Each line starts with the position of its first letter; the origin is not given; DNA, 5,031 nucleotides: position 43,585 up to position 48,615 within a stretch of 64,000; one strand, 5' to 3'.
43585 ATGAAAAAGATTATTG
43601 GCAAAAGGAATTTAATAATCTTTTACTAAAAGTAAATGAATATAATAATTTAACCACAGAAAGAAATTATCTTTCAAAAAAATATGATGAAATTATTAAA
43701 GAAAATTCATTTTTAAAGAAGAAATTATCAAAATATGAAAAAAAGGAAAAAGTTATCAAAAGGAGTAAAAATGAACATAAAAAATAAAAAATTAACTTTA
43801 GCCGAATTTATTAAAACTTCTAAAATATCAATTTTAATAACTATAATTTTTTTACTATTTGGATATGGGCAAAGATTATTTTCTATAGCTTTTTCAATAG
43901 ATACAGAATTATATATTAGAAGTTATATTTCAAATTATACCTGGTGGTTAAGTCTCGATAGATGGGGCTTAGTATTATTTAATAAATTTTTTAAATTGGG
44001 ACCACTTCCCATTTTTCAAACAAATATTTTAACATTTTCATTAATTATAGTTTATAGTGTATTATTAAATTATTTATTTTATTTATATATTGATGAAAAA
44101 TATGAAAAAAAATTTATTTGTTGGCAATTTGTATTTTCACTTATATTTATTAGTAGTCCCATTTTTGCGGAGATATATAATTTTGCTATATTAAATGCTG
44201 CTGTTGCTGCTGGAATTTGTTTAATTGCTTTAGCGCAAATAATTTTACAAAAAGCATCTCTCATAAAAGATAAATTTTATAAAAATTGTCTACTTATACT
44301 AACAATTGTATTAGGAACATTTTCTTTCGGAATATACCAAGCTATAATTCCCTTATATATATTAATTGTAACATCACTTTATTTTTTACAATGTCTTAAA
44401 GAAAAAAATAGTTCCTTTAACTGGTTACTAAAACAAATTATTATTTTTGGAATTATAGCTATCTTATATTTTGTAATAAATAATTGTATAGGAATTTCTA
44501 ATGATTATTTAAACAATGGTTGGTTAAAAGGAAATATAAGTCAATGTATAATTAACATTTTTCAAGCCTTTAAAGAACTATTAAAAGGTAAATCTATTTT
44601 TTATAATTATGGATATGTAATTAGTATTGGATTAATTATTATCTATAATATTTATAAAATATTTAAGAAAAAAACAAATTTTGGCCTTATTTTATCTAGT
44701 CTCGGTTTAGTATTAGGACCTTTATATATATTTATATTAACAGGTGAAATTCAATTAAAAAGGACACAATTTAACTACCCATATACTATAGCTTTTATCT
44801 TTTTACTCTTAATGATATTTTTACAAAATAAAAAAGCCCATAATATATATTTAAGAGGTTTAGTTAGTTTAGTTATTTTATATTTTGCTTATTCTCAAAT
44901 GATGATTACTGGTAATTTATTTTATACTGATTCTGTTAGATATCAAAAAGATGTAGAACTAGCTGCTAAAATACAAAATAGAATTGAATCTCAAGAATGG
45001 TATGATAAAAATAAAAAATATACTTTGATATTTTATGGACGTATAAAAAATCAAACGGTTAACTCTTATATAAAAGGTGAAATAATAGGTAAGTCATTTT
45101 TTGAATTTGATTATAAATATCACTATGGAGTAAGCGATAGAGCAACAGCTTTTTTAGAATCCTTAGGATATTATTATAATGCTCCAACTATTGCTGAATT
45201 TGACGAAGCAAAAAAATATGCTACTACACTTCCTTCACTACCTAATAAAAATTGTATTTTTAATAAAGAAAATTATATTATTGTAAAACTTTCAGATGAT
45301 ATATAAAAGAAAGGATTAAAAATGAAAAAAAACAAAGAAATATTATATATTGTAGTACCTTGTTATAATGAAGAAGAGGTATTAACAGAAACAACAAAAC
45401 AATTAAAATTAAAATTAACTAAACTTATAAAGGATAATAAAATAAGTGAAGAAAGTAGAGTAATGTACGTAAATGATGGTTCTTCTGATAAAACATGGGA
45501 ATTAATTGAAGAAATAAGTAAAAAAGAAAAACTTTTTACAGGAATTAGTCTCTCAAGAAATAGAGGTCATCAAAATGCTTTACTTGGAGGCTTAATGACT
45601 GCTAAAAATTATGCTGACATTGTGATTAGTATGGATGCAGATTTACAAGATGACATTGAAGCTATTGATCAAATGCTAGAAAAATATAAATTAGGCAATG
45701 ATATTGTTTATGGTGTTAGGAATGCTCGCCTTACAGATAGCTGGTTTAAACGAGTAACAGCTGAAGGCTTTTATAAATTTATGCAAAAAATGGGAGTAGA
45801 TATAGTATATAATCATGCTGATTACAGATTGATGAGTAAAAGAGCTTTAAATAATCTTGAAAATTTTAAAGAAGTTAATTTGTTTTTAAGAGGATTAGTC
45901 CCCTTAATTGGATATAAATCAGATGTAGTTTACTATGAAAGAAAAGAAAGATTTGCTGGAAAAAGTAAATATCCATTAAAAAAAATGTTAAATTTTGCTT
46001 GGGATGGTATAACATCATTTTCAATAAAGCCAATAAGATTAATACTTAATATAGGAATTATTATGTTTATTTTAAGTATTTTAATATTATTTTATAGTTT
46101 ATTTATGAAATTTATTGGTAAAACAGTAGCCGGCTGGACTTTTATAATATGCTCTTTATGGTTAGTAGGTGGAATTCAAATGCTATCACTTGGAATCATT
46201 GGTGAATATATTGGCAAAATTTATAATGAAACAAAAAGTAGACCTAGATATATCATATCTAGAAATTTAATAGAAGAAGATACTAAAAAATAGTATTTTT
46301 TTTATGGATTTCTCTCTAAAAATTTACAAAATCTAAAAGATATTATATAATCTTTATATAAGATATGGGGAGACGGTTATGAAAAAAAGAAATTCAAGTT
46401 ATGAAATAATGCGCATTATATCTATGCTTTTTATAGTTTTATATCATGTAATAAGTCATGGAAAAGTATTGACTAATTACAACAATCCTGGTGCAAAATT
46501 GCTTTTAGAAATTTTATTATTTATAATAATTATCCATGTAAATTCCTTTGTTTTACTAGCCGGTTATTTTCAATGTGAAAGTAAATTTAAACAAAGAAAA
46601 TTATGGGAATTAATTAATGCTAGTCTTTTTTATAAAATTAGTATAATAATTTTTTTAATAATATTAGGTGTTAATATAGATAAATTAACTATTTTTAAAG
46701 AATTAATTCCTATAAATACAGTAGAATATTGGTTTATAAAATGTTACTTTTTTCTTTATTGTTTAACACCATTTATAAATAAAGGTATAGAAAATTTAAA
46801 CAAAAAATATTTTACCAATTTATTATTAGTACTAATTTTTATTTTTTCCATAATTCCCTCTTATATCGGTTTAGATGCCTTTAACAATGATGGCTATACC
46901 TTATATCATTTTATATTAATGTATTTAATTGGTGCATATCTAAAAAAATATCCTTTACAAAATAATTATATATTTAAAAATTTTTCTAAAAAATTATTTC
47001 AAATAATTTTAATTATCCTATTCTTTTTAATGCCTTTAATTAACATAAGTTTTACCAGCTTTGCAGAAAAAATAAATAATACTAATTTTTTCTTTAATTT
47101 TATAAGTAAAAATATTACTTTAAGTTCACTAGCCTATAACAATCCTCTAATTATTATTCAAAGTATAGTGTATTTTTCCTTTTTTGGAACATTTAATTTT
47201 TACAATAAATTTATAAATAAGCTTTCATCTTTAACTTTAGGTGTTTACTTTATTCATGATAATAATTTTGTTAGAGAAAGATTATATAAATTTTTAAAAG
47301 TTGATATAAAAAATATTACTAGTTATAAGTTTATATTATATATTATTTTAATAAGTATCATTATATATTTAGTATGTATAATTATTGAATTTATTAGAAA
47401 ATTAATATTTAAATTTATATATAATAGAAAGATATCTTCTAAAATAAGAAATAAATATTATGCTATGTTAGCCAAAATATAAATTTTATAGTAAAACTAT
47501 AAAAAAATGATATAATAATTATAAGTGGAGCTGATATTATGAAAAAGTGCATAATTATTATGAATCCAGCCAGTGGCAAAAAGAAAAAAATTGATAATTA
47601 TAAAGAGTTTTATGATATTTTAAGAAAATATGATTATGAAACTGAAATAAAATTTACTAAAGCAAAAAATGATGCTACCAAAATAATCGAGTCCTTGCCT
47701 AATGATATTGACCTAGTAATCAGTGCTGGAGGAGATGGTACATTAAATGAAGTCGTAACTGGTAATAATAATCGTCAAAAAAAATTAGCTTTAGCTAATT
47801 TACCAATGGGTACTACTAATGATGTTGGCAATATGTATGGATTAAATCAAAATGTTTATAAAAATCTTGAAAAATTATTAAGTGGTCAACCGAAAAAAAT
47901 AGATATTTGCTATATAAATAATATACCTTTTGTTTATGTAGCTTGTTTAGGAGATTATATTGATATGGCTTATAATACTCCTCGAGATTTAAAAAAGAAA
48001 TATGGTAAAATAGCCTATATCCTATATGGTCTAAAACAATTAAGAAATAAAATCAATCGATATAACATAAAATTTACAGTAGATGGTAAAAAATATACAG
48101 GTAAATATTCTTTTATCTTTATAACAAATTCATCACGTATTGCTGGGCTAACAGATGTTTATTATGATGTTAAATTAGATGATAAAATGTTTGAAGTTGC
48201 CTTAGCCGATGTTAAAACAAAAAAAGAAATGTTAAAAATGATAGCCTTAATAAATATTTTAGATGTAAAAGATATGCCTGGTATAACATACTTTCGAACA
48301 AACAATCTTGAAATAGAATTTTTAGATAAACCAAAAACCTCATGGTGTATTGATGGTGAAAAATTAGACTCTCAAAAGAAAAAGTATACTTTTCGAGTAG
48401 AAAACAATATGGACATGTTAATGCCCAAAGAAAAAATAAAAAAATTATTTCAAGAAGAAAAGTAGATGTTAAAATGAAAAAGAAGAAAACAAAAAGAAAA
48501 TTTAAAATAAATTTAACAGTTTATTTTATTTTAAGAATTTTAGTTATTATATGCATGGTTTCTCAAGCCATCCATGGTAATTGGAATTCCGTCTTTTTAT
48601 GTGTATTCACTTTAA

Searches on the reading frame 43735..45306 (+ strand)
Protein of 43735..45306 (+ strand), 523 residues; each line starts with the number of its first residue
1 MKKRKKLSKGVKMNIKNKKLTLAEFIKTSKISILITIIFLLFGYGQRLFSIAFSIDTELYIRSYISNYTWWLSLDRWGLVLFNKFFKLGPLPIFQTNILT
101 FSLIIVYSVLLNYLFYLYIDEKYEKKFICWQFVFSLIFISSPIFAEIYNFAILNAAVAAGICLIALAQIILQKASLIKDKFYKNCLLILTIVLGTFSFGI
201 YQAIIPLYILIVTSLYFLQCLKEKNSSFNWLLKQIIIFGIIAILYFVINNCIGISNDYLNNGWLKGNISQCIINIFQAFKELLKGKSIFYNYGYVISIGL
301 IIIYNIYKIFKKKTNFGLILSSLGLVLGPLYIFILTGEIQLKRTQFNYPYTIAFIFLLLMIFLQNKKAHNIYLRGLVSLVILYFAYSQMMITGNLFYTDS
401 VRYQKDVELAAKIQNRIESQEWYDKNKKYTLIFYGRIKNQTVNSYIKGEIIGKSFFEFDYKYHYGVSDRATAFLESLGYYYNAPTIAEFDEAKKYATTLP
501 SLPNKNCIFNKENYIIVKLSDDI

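Call 32: search_protein_families(library=pfam, proteins=[window:43735-45306:+], max_evalue=0.00001)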
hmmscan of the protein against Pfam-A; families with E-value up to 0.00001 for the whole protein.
window:43735-45306:+ (523 aa): 1 family
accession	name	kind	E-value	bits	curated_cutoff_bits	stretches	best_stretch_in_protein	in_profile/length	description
PF14264.12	Glucos_trans_II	-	1.1e-26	94.2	30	1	48-360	4-317/317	Glucosyl transferase GtrII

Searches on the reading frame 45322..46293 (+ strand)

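Call 64: search_protein_families(library=pfam, proteins=[window:45322-46293:+], max_evalue=0.00001)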
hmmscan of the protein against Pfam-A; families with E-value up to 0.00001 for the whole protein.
window:45322-46293:+ (323 aa): 1 family
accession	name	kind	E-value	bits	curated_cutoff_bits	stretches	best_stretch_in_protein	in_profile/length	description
PF00535.33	Glycos_transf_2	-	7.5e-24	85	23.3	1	10-177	2-165/168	Glycosyl transferase family 2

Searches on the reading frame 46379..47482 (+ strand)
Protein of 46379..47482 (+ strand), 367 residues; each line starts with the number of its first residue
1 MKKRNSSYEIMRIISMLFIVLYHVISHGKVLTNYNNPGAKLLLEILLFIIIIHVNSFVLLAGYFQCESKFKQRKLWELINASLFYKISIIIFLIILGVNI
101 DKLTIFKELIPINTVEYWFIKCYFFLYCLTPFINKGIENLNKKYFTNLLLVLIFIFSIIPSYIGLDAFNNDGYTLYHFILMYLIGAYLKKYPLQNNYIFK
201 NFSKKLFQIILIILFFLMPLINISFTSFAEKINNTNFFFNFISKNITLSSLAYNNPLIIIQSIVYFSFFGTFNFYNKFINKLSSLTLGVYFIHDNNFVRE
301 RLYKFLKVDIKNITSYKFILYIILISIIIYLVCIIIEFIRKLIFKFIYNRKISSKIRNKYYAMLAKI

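Call 32: search_protein_families(library=pfam, proteins=[window:46379-47482:+], max_evalue=0.00001)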
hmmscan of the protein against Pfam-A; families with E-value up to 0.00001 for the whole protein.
window:46379-47482:+ (367 aa): 1 family
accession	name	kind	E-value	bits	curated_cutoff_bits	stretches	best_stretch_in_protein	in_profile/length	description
PF01757.29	Acyl_transf_3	-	2.7e-15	56.7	31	1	7-336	3-324/326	Acyltransferase domain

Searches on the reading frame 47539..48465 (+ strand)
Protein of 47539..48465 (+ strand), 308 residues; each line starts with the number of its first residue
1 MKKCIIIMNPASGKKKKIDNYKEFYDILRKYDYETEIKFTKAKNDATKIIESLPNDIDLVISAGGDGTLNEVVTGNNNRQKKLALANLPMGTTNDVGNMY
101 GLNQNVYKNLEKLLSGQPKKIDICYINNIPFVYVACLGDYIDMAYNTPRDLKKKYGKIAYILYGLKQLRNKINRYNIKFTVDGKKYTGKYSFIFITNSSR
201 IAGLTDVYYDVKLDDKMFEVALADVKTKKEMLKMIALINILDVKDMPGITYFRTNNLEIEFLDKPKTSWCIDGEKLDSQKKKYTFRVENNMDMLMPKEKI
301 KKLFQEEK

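Call 64: search_protein_families(library=pfam, proteins=[window:47539-48465:+], max_evalue=0.00001)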
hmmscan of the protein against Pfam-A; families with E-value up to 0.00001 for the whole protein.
window:47539-48465:+ (308 aa): 1 family
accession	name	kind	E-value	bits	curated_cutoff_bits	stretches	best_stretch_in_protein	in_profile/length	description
PF00781.29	DAGK_cat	-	1.1e-27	96.6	23.6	1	4-125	2-124/125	Diacylglycerol kinase catalytic domain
